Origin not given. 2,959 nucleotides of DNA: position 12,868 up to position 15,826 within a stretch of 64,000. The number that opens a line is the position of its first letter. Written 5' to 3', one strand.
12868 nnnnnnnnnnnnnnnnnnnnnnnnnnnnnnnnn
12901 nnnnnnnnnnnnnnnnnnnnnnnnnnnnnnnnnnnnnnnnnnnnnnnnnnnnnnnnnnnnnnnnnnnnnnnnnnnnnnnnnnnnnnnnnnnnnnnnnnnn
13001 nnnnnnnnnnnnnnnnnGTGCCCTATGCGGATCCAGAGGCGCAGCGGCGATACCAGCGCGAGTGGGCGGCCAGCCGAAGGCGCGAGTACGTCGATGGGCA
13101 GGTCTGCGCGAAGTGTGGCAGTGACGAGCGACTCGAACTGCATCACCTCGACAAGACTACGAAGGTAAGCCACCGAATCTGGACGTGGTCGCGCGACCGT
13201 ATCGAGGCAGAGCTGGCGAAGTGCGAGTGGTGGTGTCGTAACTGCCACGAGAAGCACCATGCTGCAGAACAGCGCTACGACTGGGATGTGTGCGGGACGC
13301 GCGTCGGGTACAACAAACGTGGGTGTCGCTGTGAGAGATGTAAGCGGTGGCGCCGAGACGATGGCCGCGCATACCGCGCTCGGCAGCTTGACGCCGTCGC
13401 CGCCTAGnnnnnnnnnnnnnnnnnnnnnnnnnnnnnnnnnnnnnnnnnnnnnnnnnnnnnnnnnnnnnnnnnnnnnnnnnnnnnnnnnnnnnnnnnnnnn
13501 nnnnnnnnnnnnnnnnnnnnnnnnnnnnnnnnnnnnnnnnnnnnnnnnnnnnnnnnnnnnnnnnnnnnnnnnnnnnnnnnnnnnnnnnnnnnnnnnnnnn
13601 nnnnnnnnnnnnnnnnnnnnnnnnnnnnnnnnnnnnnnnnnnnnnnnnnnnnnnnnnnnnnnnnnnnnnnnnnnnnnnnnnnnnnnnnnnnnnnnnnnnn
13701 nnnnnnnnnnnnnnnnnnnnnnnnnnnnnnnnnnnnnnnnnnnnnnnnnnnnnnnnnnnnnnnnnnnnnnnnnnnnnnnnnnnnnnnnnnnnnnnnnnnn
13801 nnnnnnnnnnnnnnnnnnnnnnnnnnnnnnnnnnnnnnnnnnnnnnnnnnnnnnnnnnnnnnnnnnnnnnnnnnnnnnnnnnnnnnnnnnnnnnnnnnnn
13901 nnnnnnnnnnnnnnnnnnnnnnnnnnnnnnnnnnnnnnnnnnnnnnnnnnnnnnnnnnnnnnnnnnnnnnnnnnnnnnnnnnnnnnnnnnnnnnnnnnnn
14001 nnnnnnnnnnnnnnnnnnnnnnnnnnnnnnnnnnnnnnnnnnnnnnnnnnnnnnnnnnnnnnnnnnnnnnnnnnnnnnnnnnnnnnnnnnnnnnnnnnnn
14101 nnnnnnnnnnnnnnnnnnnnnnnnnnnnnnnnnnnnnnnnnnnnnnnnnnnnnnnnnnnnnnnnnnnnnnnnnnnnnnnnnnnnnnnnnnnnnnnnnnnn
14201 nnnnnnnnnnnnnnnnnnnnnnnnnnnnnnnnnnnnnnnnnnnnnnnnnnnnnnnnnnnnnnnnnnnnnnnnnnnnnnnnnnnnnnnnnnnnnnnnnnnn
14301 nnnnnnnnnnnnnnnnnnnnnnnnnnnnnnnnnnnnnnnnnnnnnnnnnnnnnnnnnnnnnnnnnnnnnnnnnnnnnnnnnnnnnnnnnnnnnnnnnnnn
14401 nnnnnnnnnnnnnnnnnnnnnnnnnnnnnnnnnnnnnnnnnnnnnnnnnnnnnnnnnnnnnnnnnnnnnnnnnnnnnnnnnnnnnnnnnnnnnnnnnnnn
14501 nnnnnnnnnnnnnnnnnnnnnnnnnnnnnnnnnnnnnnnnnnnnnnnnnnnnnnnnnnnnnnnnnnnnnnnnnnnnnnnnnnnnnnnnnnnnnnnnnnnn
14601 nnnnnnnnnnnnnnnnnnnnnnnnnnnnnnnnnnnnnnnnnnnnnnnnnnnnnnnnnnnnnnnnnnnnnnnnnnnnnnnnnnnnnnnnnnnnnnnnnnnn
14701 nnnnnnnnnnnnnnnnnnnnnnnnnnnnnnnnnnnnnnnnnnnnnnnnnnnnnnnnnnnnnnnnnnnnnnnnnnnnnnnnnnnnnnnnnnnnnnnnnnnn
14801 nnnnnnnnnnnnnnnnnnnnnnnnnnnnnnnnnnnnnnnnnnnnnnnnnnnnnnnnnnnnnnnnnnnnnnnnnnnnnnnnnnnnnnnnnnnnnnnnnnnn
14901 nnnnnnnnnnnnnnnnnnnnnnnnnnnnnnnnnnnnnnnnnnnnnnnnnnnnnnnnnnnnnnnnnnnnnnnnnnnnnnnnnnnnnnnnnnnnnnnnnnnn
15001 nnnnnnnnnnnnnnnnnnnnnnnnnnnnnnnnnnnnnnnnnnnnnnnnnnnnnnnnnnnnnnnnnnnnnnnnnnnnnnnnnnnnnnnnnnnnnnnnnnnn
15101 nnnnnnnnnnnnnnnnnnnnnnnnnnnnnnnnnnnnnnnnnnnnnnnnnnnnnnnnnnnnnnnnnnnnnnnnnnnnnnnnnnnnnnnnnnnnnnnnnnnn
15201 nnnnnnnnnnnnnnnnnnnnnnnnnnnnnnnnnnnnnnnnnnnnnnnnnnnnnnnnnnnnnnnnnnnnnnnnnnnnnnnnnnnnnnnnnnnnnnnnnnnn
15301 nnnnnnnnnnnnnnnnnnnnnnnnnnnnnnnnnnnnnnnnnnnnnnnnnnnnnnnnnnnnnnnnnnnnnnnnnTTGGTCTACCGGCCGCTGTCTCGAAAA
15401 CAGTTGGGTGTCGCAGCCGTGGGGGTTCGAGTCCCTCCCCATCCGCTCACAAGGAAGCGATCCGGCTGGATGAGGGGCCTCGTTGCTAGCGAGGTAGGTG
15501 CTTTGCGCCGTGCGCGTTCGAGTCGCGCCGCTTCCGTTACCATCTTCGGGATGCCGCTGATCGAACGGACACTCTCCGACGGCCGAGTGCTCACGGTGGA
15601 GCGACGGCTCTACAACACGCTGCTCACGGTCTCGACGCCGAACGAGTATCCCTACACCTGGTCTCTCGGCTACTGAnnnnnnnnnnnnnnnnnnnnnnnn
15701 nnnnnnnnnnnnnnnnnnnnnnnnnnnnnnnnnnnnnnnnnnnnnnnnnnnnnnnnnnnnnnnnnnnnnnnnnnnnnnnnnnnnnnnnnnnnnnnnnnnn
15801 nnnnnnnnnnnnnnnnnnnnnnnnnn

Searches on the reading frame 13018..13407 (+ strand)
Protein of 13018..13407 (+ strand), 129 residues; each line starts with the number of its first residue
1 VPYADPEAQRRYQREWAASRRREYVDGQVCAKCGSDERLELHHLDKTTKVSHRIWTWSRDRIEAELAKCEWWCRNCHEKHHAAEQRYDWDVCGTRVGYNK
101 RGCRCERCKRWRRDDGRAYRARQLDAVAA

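Call 6: search_protein_families(library=pfam, proteins=[window:13018-13407:+], max_evalue=0.1)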
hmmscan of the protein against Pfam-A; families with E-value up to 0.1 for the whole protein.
window:13018-13407:+ (129 aa): 0 families

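Call 10: search_protein_families(library=phrogs, proteins=[window:13018-13407:+], max_evalue=0.001)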
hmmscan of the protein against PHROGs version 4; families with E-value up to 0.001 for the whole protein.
window:13018-13407:+ (129 aa): 4 families
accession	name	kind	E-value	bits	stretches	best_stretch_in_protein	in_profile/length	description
phrog_4234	-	DNA, RNA and nucleotide metabolism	1.4e-33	116.4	1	1-123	1-124/130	HNH endonuclease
phrog_3106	-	DNA, RNA and nucleotide metabolism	1.1e-14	55.7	1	8-86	139-226/252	HNH endonuclease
phrog_2255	-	DNA, RNA and nucleotide metabolism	2.6e-14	54.2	1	9-89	85-177/211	HNH endonuclease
phrog_35854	-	DNA, RNA and nucleotide metabolism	0.00053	21.1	1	27-83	9-69/145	HNH endonuclease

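Call 22: find_encoding_contigs(protein=window:13018-13407:+, flank=10000, max_places=10)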
Protein window:13018-13407:+ (129 aa): no gene with exactly this product is on record in the collection.

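Call 59: search_dna_similar(query=window:13018-13407:+, collection=phages, mode=protein, max_rows=25, max_evalue=0.00001)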
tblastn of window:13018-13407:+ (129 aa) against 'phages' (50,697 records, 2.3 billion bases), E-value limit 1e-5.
Records with a match: 182; places in all: 192; records where one place covers at least 80% of the query: 154.
Best place of each record, by identity: <60% 182.
By first word of the organism name: Mycobacterium 153; Pseudomonas 13; Streptomyces 4; Gordonia 3; Cyanophage 2; Synechococcus 2; Mycolicibacterium 1; Stenotrophomonas 1; Vibrio 1; Bacillus 1; and 1 more.
By host as written in the record: Mycobacterium smegmatis mc2 155 115; Mycobacterium smegmatis mc#155 18; Pseudomonas aeruginosa PAO1 6; Mycobacterium sp. 5; Mycobacterium smegmatis mc2155 4; - 4; Synechococcus sp. 4; Gordonia terrae 3612 3; and 16 more.
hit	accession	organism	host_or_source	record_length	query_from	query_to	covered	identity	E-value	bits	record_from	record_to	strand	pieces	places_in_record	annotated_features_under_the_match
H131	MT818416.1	Mycobacterium phage BackyardAgain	Mycobacterium smegmatis mc#155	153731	1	123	95%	45.2%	1e-24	102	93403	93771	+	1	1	169: HNH endonuclease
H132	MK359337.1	Mycobacterium phage Flabslab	Mycobacterium smegmatis mc2 155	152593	1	123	95%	45.2%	2e-24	102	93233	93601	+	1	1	167: HNH endonuclease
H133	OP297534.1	Mycobacterium phage Turret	Mycobacterium smegmatis mc2 155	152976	1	123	95%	45.2%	2e-24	102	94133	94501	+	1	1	167: HNH endonuclease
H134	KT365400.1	Mycobacterium phage ErnieJ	Mycobacterium smegmatis mc2 155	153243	1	123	95%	45.2%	2e-24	102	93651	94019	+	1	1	HNH endonuclease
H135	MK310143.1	Mycobacterium phage Dietrick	Mycobacterium smegmatis mc2 155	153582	1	123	95%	45.2%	2e-24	102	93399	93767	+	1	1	162: HNH endonuclease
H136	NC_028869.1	Mycobacterium phage HyRo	Mycobacterium smegmatis mc2 155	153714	1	123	95%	45.2%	2e-24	102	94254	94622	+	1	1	HNH endonuclease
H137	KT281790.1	Mycobacterium phage HyRo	Mycobacterium smegmatis mc2 155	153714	1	123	95%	45.2%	2e-24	102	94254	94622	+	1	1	HNH endonuclease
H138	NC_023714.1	Mycobacterium phage LinStu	Mycobacterium smegmatis mc2 155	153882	1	123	95%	45.2%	2e-24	102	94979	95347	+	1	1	169: HNH endonuclease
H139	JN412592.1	Mycobacterium phage LinStu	Mycobacterium smegmatis mc2 155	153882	1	123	95%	45.2%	2e-24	102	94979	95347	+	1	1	169: hypothetical protein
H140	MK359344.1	Mycobacterium phage Napoleon13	Mycobacterium smegmatis mc2 155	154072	1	123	95%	45.2%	2e-24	102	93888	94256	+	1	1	169: HNH endonuclease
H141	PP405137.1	Mycobacterium phage Ngannou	Mycobacterium smegmatis mc2 155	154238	1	123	95%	45.2%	2e-24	102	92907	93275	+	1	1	169: HNH endonuclease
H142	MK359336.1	Mycobacterium phage Chargie21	Mycobacterium smegmatis mc2 155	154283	1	123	95%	45.2%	2e-24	102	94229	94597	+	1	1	170: HNH endonuclease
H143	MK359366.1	Mycobacterium phage Basquiat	Mycobacterium smegmatis mc2 155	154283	1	123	95%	45.2%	2e-24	102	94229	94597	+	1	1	170: HNH endonuclease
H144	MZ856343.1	Mycobacterium phage EasyJones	Mycobacterium smegmatis mc#155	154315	1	123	95%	45.2%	2e-24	102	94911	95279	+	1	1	175: HNH endonuclease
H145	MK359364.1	Mycobacterium phage ChickenPhender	Mycobacterium smegmatis mc2 155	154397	1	123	95%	45.2%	2e-24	102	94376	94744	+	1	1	169: HNH endonuclease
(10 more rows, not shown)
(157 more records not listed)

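Call 60: get_annotated_region(hit=H138, flank=5000)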
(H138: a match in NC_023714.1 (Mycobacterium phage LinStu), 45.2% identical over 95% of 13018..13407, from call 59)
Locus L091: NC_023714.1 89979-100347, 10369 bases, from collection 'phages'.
description: Mycobacterium phage LinStu, complete genome.
organism: Mycobacterium phage LinStu (NCBI taxid 1074307)
taxonomy: Viruses; Duplodnaviria; Heunggongvirae; Uroviricota; Caudoviricetes; Ceeclamvirinae; Bixzunavirus; Bixzunavirus Bxz1
host: Mycobacterium smegmatis mc2 155; source: soil; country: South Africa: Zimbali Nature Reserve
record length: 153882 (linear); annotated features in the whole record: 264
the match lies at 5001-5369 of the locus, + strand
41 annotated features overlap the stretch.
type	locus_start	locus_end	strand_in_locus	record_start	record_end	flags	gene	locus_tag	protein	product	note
CDS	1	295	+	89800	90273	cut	146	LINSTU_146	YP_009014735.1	hypothetical protein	gp146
CDS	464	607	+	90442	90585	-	147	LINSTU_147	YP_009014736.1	hypothetical protein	gp147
CDS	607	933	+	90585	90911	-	148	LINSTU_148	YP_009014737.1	hypothetical protein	gp148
CDS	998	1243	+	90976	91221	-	149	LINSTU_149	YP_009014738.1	hypothetical protein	gp149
CDS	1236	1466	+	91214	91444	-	150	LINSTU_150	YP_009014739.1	hypothetical protein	gp150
tRNA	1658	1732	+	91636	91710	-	151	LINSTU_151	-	tRNA-Pro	tRNA-Pro (tgg)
tRNA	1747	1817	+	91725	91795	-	152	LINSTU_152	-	tRNA-Trp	tRNA-Trp (cca)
tRNA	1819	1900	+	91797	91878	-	153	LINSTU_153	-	tRNA-Tyr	tRNA-Tyr (gta)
CDS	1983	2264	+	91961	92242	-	154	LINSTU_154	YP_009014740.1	hypothetical protein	gp154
CDS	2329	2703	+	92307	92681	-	155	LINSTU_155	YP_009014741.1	peptidyl-tRNA hydrolase domain protein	gp155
tRNA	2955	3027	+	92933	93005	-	156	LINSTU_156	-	tRNA-OTHER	tRNA-Sup (cta)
tRNA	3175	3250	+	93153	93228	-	157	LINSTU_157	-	tRNA-Met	tRNA-Met (cat)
tRNA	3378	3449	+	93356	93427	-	158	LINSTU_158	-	tRNA-Cys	tRNA-Cys (gca)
tRNA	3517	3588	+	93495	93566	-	159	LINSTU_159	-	tRNA-Glu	tRNA-Glu (ctc)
tRNA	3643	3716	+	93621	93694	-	160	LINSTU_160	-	tRNA-His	tRNA-His (gtg)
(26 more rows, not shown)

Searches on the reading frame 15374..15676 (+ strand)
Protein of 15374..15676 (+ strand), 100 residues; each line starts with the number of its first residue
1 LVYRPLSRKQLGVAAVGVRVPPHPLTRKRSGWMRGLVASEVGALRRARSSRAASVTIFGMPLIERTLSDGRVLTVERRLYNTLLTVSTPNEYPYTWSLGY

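Call 6: search_protein_families(library=pfam, proteins=[window:15374-15676:+], max_evalue=0.1)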
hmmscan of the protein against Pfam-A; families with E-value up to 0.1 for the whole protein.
window:15374-15676:+ (100 aa): 1 family
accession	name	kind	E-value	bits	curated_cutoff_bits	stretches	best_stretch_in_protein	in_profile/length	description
PF13796.11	Sensor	-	0.083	13.3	28.2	0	52-92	25-66/162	Putative sensor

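Call 10: search_protein_families(library=phrogs, proteins=[window:15374-15676:+], max_evalue=0.001)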
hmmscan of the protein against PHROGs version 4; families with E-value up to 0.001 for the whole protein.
window:15374-15676:+ (100 aa): 0 families

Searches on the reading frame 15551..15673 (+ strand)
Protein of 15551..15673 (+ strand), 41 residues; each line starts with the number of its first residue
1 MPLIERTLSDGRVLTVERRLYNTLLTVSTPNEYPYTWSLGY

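Call 43: search_protein_families(library=phrogs, proteins=[window:15551-15673:+], max_evalue=0.1)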
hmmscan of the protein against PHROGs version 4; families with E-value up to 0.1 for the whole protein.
seq(41 aa): 0 families
